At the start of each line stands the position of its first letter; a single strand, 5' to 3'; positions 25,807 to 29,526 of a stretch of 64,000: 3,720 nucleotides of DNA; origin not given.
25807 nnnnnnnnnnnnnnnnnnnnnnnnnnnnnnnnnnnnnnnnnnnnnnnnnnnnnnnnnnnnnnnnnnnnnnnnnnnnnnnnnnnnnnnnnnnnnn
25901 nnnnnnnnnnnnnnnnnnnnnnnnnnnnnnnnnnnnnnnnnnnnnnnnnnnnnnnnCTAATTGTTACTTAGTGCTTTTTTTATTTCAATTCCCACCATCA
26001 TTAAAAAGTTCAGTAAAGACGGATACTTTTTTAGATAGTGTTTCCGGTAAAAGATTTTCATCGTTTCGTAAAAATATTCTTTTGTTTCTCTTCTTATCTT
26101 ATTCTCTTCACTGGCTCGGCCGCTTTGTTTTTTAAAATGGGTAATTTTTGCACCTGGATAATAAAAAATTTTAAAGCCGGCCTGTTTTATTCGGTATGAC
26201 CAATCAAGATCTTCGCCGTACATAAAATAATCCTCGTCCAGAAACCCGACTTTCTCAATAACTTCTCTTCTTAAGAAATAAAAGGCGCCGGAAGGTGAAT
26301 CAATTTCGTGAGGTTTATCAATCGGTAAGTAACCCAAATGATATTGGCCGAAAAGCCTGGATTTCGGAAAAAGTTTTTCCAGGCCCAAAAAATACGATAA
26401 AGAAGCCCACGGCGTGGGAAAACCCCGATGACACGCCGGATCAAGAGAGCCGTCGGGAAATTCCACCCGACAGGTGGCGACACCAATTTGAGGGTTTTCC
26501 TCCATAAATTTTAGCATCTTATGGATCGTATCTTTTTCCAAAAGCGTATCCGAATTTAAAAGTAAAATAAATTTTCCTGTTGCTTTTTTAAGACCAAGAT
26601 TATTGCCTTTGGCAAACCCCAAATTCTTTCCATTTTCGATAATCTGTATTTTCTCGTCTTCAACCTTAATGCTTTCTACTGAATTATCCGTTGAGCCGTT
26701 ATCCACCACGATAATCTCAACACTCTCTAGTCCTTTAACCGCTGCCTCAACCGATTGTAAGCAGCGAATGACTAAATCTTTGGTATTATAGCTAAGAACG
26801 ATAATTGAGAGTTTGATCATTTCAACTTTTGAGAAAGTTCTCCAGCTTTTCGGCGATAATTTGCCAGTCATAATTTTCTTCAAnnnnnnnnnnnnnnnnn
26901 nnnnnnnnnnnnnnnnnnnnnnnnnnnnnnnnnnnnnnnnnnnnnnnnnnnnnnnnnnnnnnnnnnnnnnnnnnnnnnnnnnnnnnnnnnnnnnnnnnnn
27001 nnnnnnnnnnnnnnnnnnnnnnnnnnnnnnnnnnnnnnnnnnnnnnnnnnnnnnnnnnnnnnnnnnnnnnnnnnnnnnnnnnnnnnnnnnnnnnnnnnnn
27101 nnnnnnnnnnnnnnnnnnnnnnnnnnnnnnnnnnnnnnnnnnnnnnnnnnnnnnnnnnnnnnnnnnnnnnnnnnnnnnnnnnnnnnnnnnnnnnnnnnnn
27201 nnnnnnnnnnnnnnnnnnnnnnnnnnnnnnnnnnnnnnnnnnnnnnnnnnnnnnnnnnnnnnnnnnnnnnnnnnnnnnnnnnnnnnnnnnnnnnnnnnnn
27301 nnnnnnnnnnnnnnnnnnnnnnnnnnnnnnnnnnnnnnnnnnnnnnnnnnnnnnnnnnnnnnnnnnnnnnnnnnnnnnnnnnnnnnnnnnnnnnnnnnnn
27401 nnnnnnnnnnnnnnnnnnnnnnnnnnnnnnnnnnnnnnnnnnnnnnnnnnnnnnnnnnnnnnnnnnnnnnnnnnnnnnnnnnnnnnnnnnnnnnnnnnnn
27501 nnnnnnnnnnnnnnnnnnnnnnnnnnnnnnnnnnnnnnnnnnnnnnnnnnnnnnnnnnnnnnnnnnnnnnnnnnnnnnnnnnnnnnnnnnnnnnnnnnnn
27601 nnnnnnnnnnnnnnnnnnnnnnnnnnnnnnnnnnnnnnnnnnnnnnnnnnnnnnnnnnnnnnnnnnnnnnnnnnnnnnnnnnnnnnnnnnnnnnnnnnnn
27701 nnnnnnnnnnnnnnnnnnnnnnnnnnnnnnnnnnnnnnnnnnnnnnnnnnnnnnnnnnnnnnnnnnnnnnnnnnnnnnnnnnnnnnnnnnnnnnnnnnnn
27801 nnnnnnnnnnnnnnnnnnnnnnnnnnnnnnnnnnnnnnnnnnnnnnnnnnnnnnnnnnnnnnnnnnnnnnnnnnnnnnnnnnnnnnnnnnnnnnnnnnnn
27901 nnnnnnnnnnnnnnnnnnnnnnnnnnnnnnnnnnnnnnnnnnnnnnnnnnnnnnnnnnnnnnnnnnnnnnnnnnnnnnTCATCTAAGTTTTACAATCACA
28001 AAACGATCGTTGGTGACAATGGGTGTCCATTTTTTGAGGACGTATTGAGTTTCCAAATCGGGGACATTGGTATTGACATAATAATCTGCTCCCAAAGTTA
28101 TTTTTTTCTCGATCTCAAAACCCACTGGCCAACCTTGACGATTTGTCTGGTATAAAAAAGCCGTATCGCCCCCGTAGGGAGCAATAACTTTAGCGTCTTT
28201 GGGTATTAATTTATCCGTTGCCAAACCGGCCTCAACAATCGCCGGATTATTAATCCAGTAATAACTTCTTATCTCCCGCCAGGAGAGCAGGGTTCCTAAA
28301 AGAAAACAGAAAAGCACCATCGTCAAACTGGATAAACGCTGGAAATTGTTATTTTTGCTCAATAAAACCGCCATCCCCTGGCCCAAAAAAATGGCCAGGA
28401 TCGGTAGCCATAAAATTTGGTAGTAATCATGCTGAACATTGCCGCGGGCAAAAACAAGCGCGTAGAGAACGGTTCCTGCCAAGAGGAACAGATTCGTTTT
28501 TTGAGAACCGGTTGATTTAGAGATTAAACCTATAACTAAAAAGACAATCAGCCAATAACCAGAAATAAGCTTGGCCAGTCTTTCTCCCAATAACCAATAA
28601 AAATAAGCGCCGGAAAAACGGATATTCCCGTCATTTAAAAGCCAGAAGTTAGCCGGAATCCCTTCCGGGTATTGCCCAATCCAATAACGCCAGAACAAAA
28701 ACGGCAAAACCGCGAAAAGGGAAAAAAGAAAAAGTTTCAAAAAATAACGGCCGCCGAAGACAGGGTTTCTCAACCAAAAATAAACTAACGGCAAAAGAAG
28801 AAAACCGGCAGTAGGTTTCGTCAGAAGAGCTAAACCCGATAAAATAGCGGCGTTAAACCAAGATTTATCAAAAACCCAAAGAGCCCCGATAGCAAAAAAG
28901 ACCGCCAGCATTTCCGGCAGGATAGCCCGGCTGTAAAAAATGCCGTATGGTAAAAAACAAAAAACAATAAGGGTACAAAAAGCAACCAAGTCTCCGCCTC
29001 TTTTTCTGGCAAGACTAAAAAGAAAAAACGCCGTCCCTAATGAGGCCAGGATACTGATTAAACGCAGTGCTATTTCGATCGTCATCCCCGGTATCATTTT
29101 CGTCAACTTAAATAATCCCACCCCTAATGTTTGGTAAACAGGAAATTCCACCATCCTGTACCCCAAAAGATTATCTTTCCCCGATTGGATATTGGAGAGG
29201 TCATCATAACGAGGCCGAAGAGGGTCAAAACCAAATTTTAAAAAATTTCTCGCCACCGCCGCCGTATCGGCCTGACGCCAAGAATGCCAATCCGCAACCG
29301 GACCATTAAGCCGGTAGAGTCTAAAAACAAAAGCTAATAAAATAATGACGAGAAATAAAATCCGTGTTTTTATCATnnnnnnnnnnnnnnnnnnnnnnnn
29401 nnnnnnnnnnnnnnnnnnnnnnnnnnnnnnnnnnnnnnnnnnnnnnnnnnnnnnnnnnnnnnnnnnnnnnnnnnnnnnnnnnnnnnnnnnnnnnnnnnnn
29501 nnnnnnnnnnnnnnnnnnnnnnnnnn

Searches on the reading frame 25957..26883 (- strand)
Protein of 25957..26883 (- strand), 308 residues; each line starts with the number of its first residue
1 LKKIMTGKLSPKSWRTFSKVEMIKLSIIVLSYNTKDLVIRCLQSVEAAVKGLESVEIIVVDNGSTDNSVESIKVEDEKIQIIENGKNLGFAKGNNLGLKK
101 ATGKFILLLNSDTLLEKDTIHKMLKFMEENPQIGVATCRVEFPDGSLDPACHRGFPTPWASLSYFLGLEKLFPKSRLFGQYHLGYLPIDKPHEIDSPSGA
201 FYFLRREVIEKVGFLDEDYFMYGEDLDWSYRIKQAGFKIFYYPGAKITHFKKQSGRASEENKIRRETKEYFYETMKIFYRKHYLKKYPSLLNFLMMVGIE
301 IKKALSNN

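Call 22: search_protein_families(library=pfam, proteins=[window:25957-26883:-], max_evalue=0.001)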
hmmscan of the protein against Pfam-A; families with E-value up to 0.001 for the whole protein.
window:25957-26883:- (308 aa): 4 families
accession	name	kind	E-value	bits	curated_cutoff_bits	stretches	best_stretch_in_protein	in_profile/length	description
PF00535.33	Glycos_transf_2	-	6.4e-28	98.2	23.3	1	26-163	1-137/168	Glycosyl transferase family 2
PF13641.12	Glyco_tranf_2_3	-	9.5e-21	75.3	27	1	25-264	3-226/230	Glycosyltransferase like family 2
PF13632.12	Glyco_trans_2_3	-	3.4e-11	43.8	27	1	105-256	1-127/198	Glycosyl transferase family group 2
PF10111.15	Glyco_tranf_2_2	-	1.5e-09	38.2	27.3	1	53-138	28-122/276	Glycosyltransferase like family 2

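Call 61: search_protein_families(library=ncbifam, proteins=[window:25957-26883:-], max_evalue=0.00001)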
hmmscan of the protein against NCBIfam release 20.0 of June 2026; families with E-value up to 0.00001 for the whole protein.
window:25957-26883:- (308 aa): 20 families
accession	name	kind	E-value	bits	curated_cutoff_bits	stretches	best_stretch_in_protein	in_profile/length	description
TIGR03937.1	PgaC_IcaA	equivalog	9.2e-23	80.8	422.3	1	17-137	39-160/407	poly-beta-1,6-N-acetyl-D-glucosamine synthase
TIGR01556.1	rhamnosyltran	subfamily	4.8e-20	71.9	200.55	2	49-136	14-108/281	rhamnosyltransferase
TIGR03965.1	mycofact_glyco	equivalog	6.1e-19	68.2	280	1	22-140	73-191/467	mycofactocin biosynthesis glycosyltransferase MftF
NF007482.0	PRK10073.1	equivalog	1.8e-17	63.4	423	1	22-142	5-124/334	glycosyltransferase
TIGR03111.1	glyc2_xrt_Gpos1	hypoth_equivalog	4e-17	62.1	363.95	1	21-139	47-168/439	TIGR03111 family XrtG-associated glycosyltransferase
NF041875.1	EPS_EpsD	equivalog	5e-17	62.3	370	1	25-132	1-109/325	exopolysaccharide biosynthesis glycosyltransferase EpsD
NF047683.1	TeichurnBiosyTuaG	equivalog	6.5e-16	58.7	400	1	24-130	7-114/252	teichuronic acid biosynthesis protein TuaG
TIGR04283.1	glyco_like_mftF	equivalog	3.3e-14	53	182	1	25-140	1-111/221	TIGR04283 family arsenosugar biosynthesis glycosyltransferase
NF038302.1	EPS_HpsE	equivalog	1.2e-13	50.7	300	1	23-141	1-125/307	hormogonium polysaccharide biosynthesis glycosyltransferase HpsE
NF038299.1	EPS_HpsN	equivalog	2e-13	50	425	1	24-284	2-248/317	hormogonium polysaccharide biosynthesis glycosyltransferase HpsN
NF050050.1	ProtGlycPglI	equivalog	1.4e-11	44.3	500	1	23-141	2-122/306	GalNAc(5)-diNAcBac-PP-undecaprenol beta-1,3-glucosyltransferase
TIGR04242.1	nodulat_NodC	equivalog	9.8e-11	41.2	550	1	21-137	46-165/395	chitooligosaccharide synthase NodC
NF047588.1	GlcsyltransPgfSStrep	equivalog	3.1e-09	36.5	500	1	23-130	1-113/308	glycosyltransferase PgfS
NF053739.1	GlytfEpsEBac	equivalog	4.3e-09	35.7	450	1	24-135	2-115/265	glycosyltransferase EpsE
TIGR04440.1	glyco_TIGR04440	domain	1.2e-08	34.9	70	1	24-146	1-126/215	TIGR00180 family glycosyltransferase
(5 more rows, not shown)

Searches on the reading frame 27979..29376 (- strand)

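Call 22: search_protein_families(library=pfam, proteins=[window:27979-29376:-], max_evalue=0.001)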
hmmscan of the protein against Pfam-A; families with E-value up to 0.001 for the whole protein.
window:27979-29376:- (465 aa): 1 family
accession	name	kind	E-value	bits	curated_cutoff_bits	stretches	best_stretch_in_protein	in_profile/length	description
PF13231.12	PMT_2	-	3.9e-05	24.4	26.1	1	101-229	21-160/160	Dolichyl-phosphate-mannose-protein mannosyltransferase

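Call 61: search_protein_families(library=ncbifam, proteins=[window:27979-29376:-], max_evalue=0.00001)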
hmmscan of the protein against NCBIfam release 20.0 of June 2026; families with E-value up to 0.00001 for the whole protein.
window:27979-29376:- (465 aa): 0 families
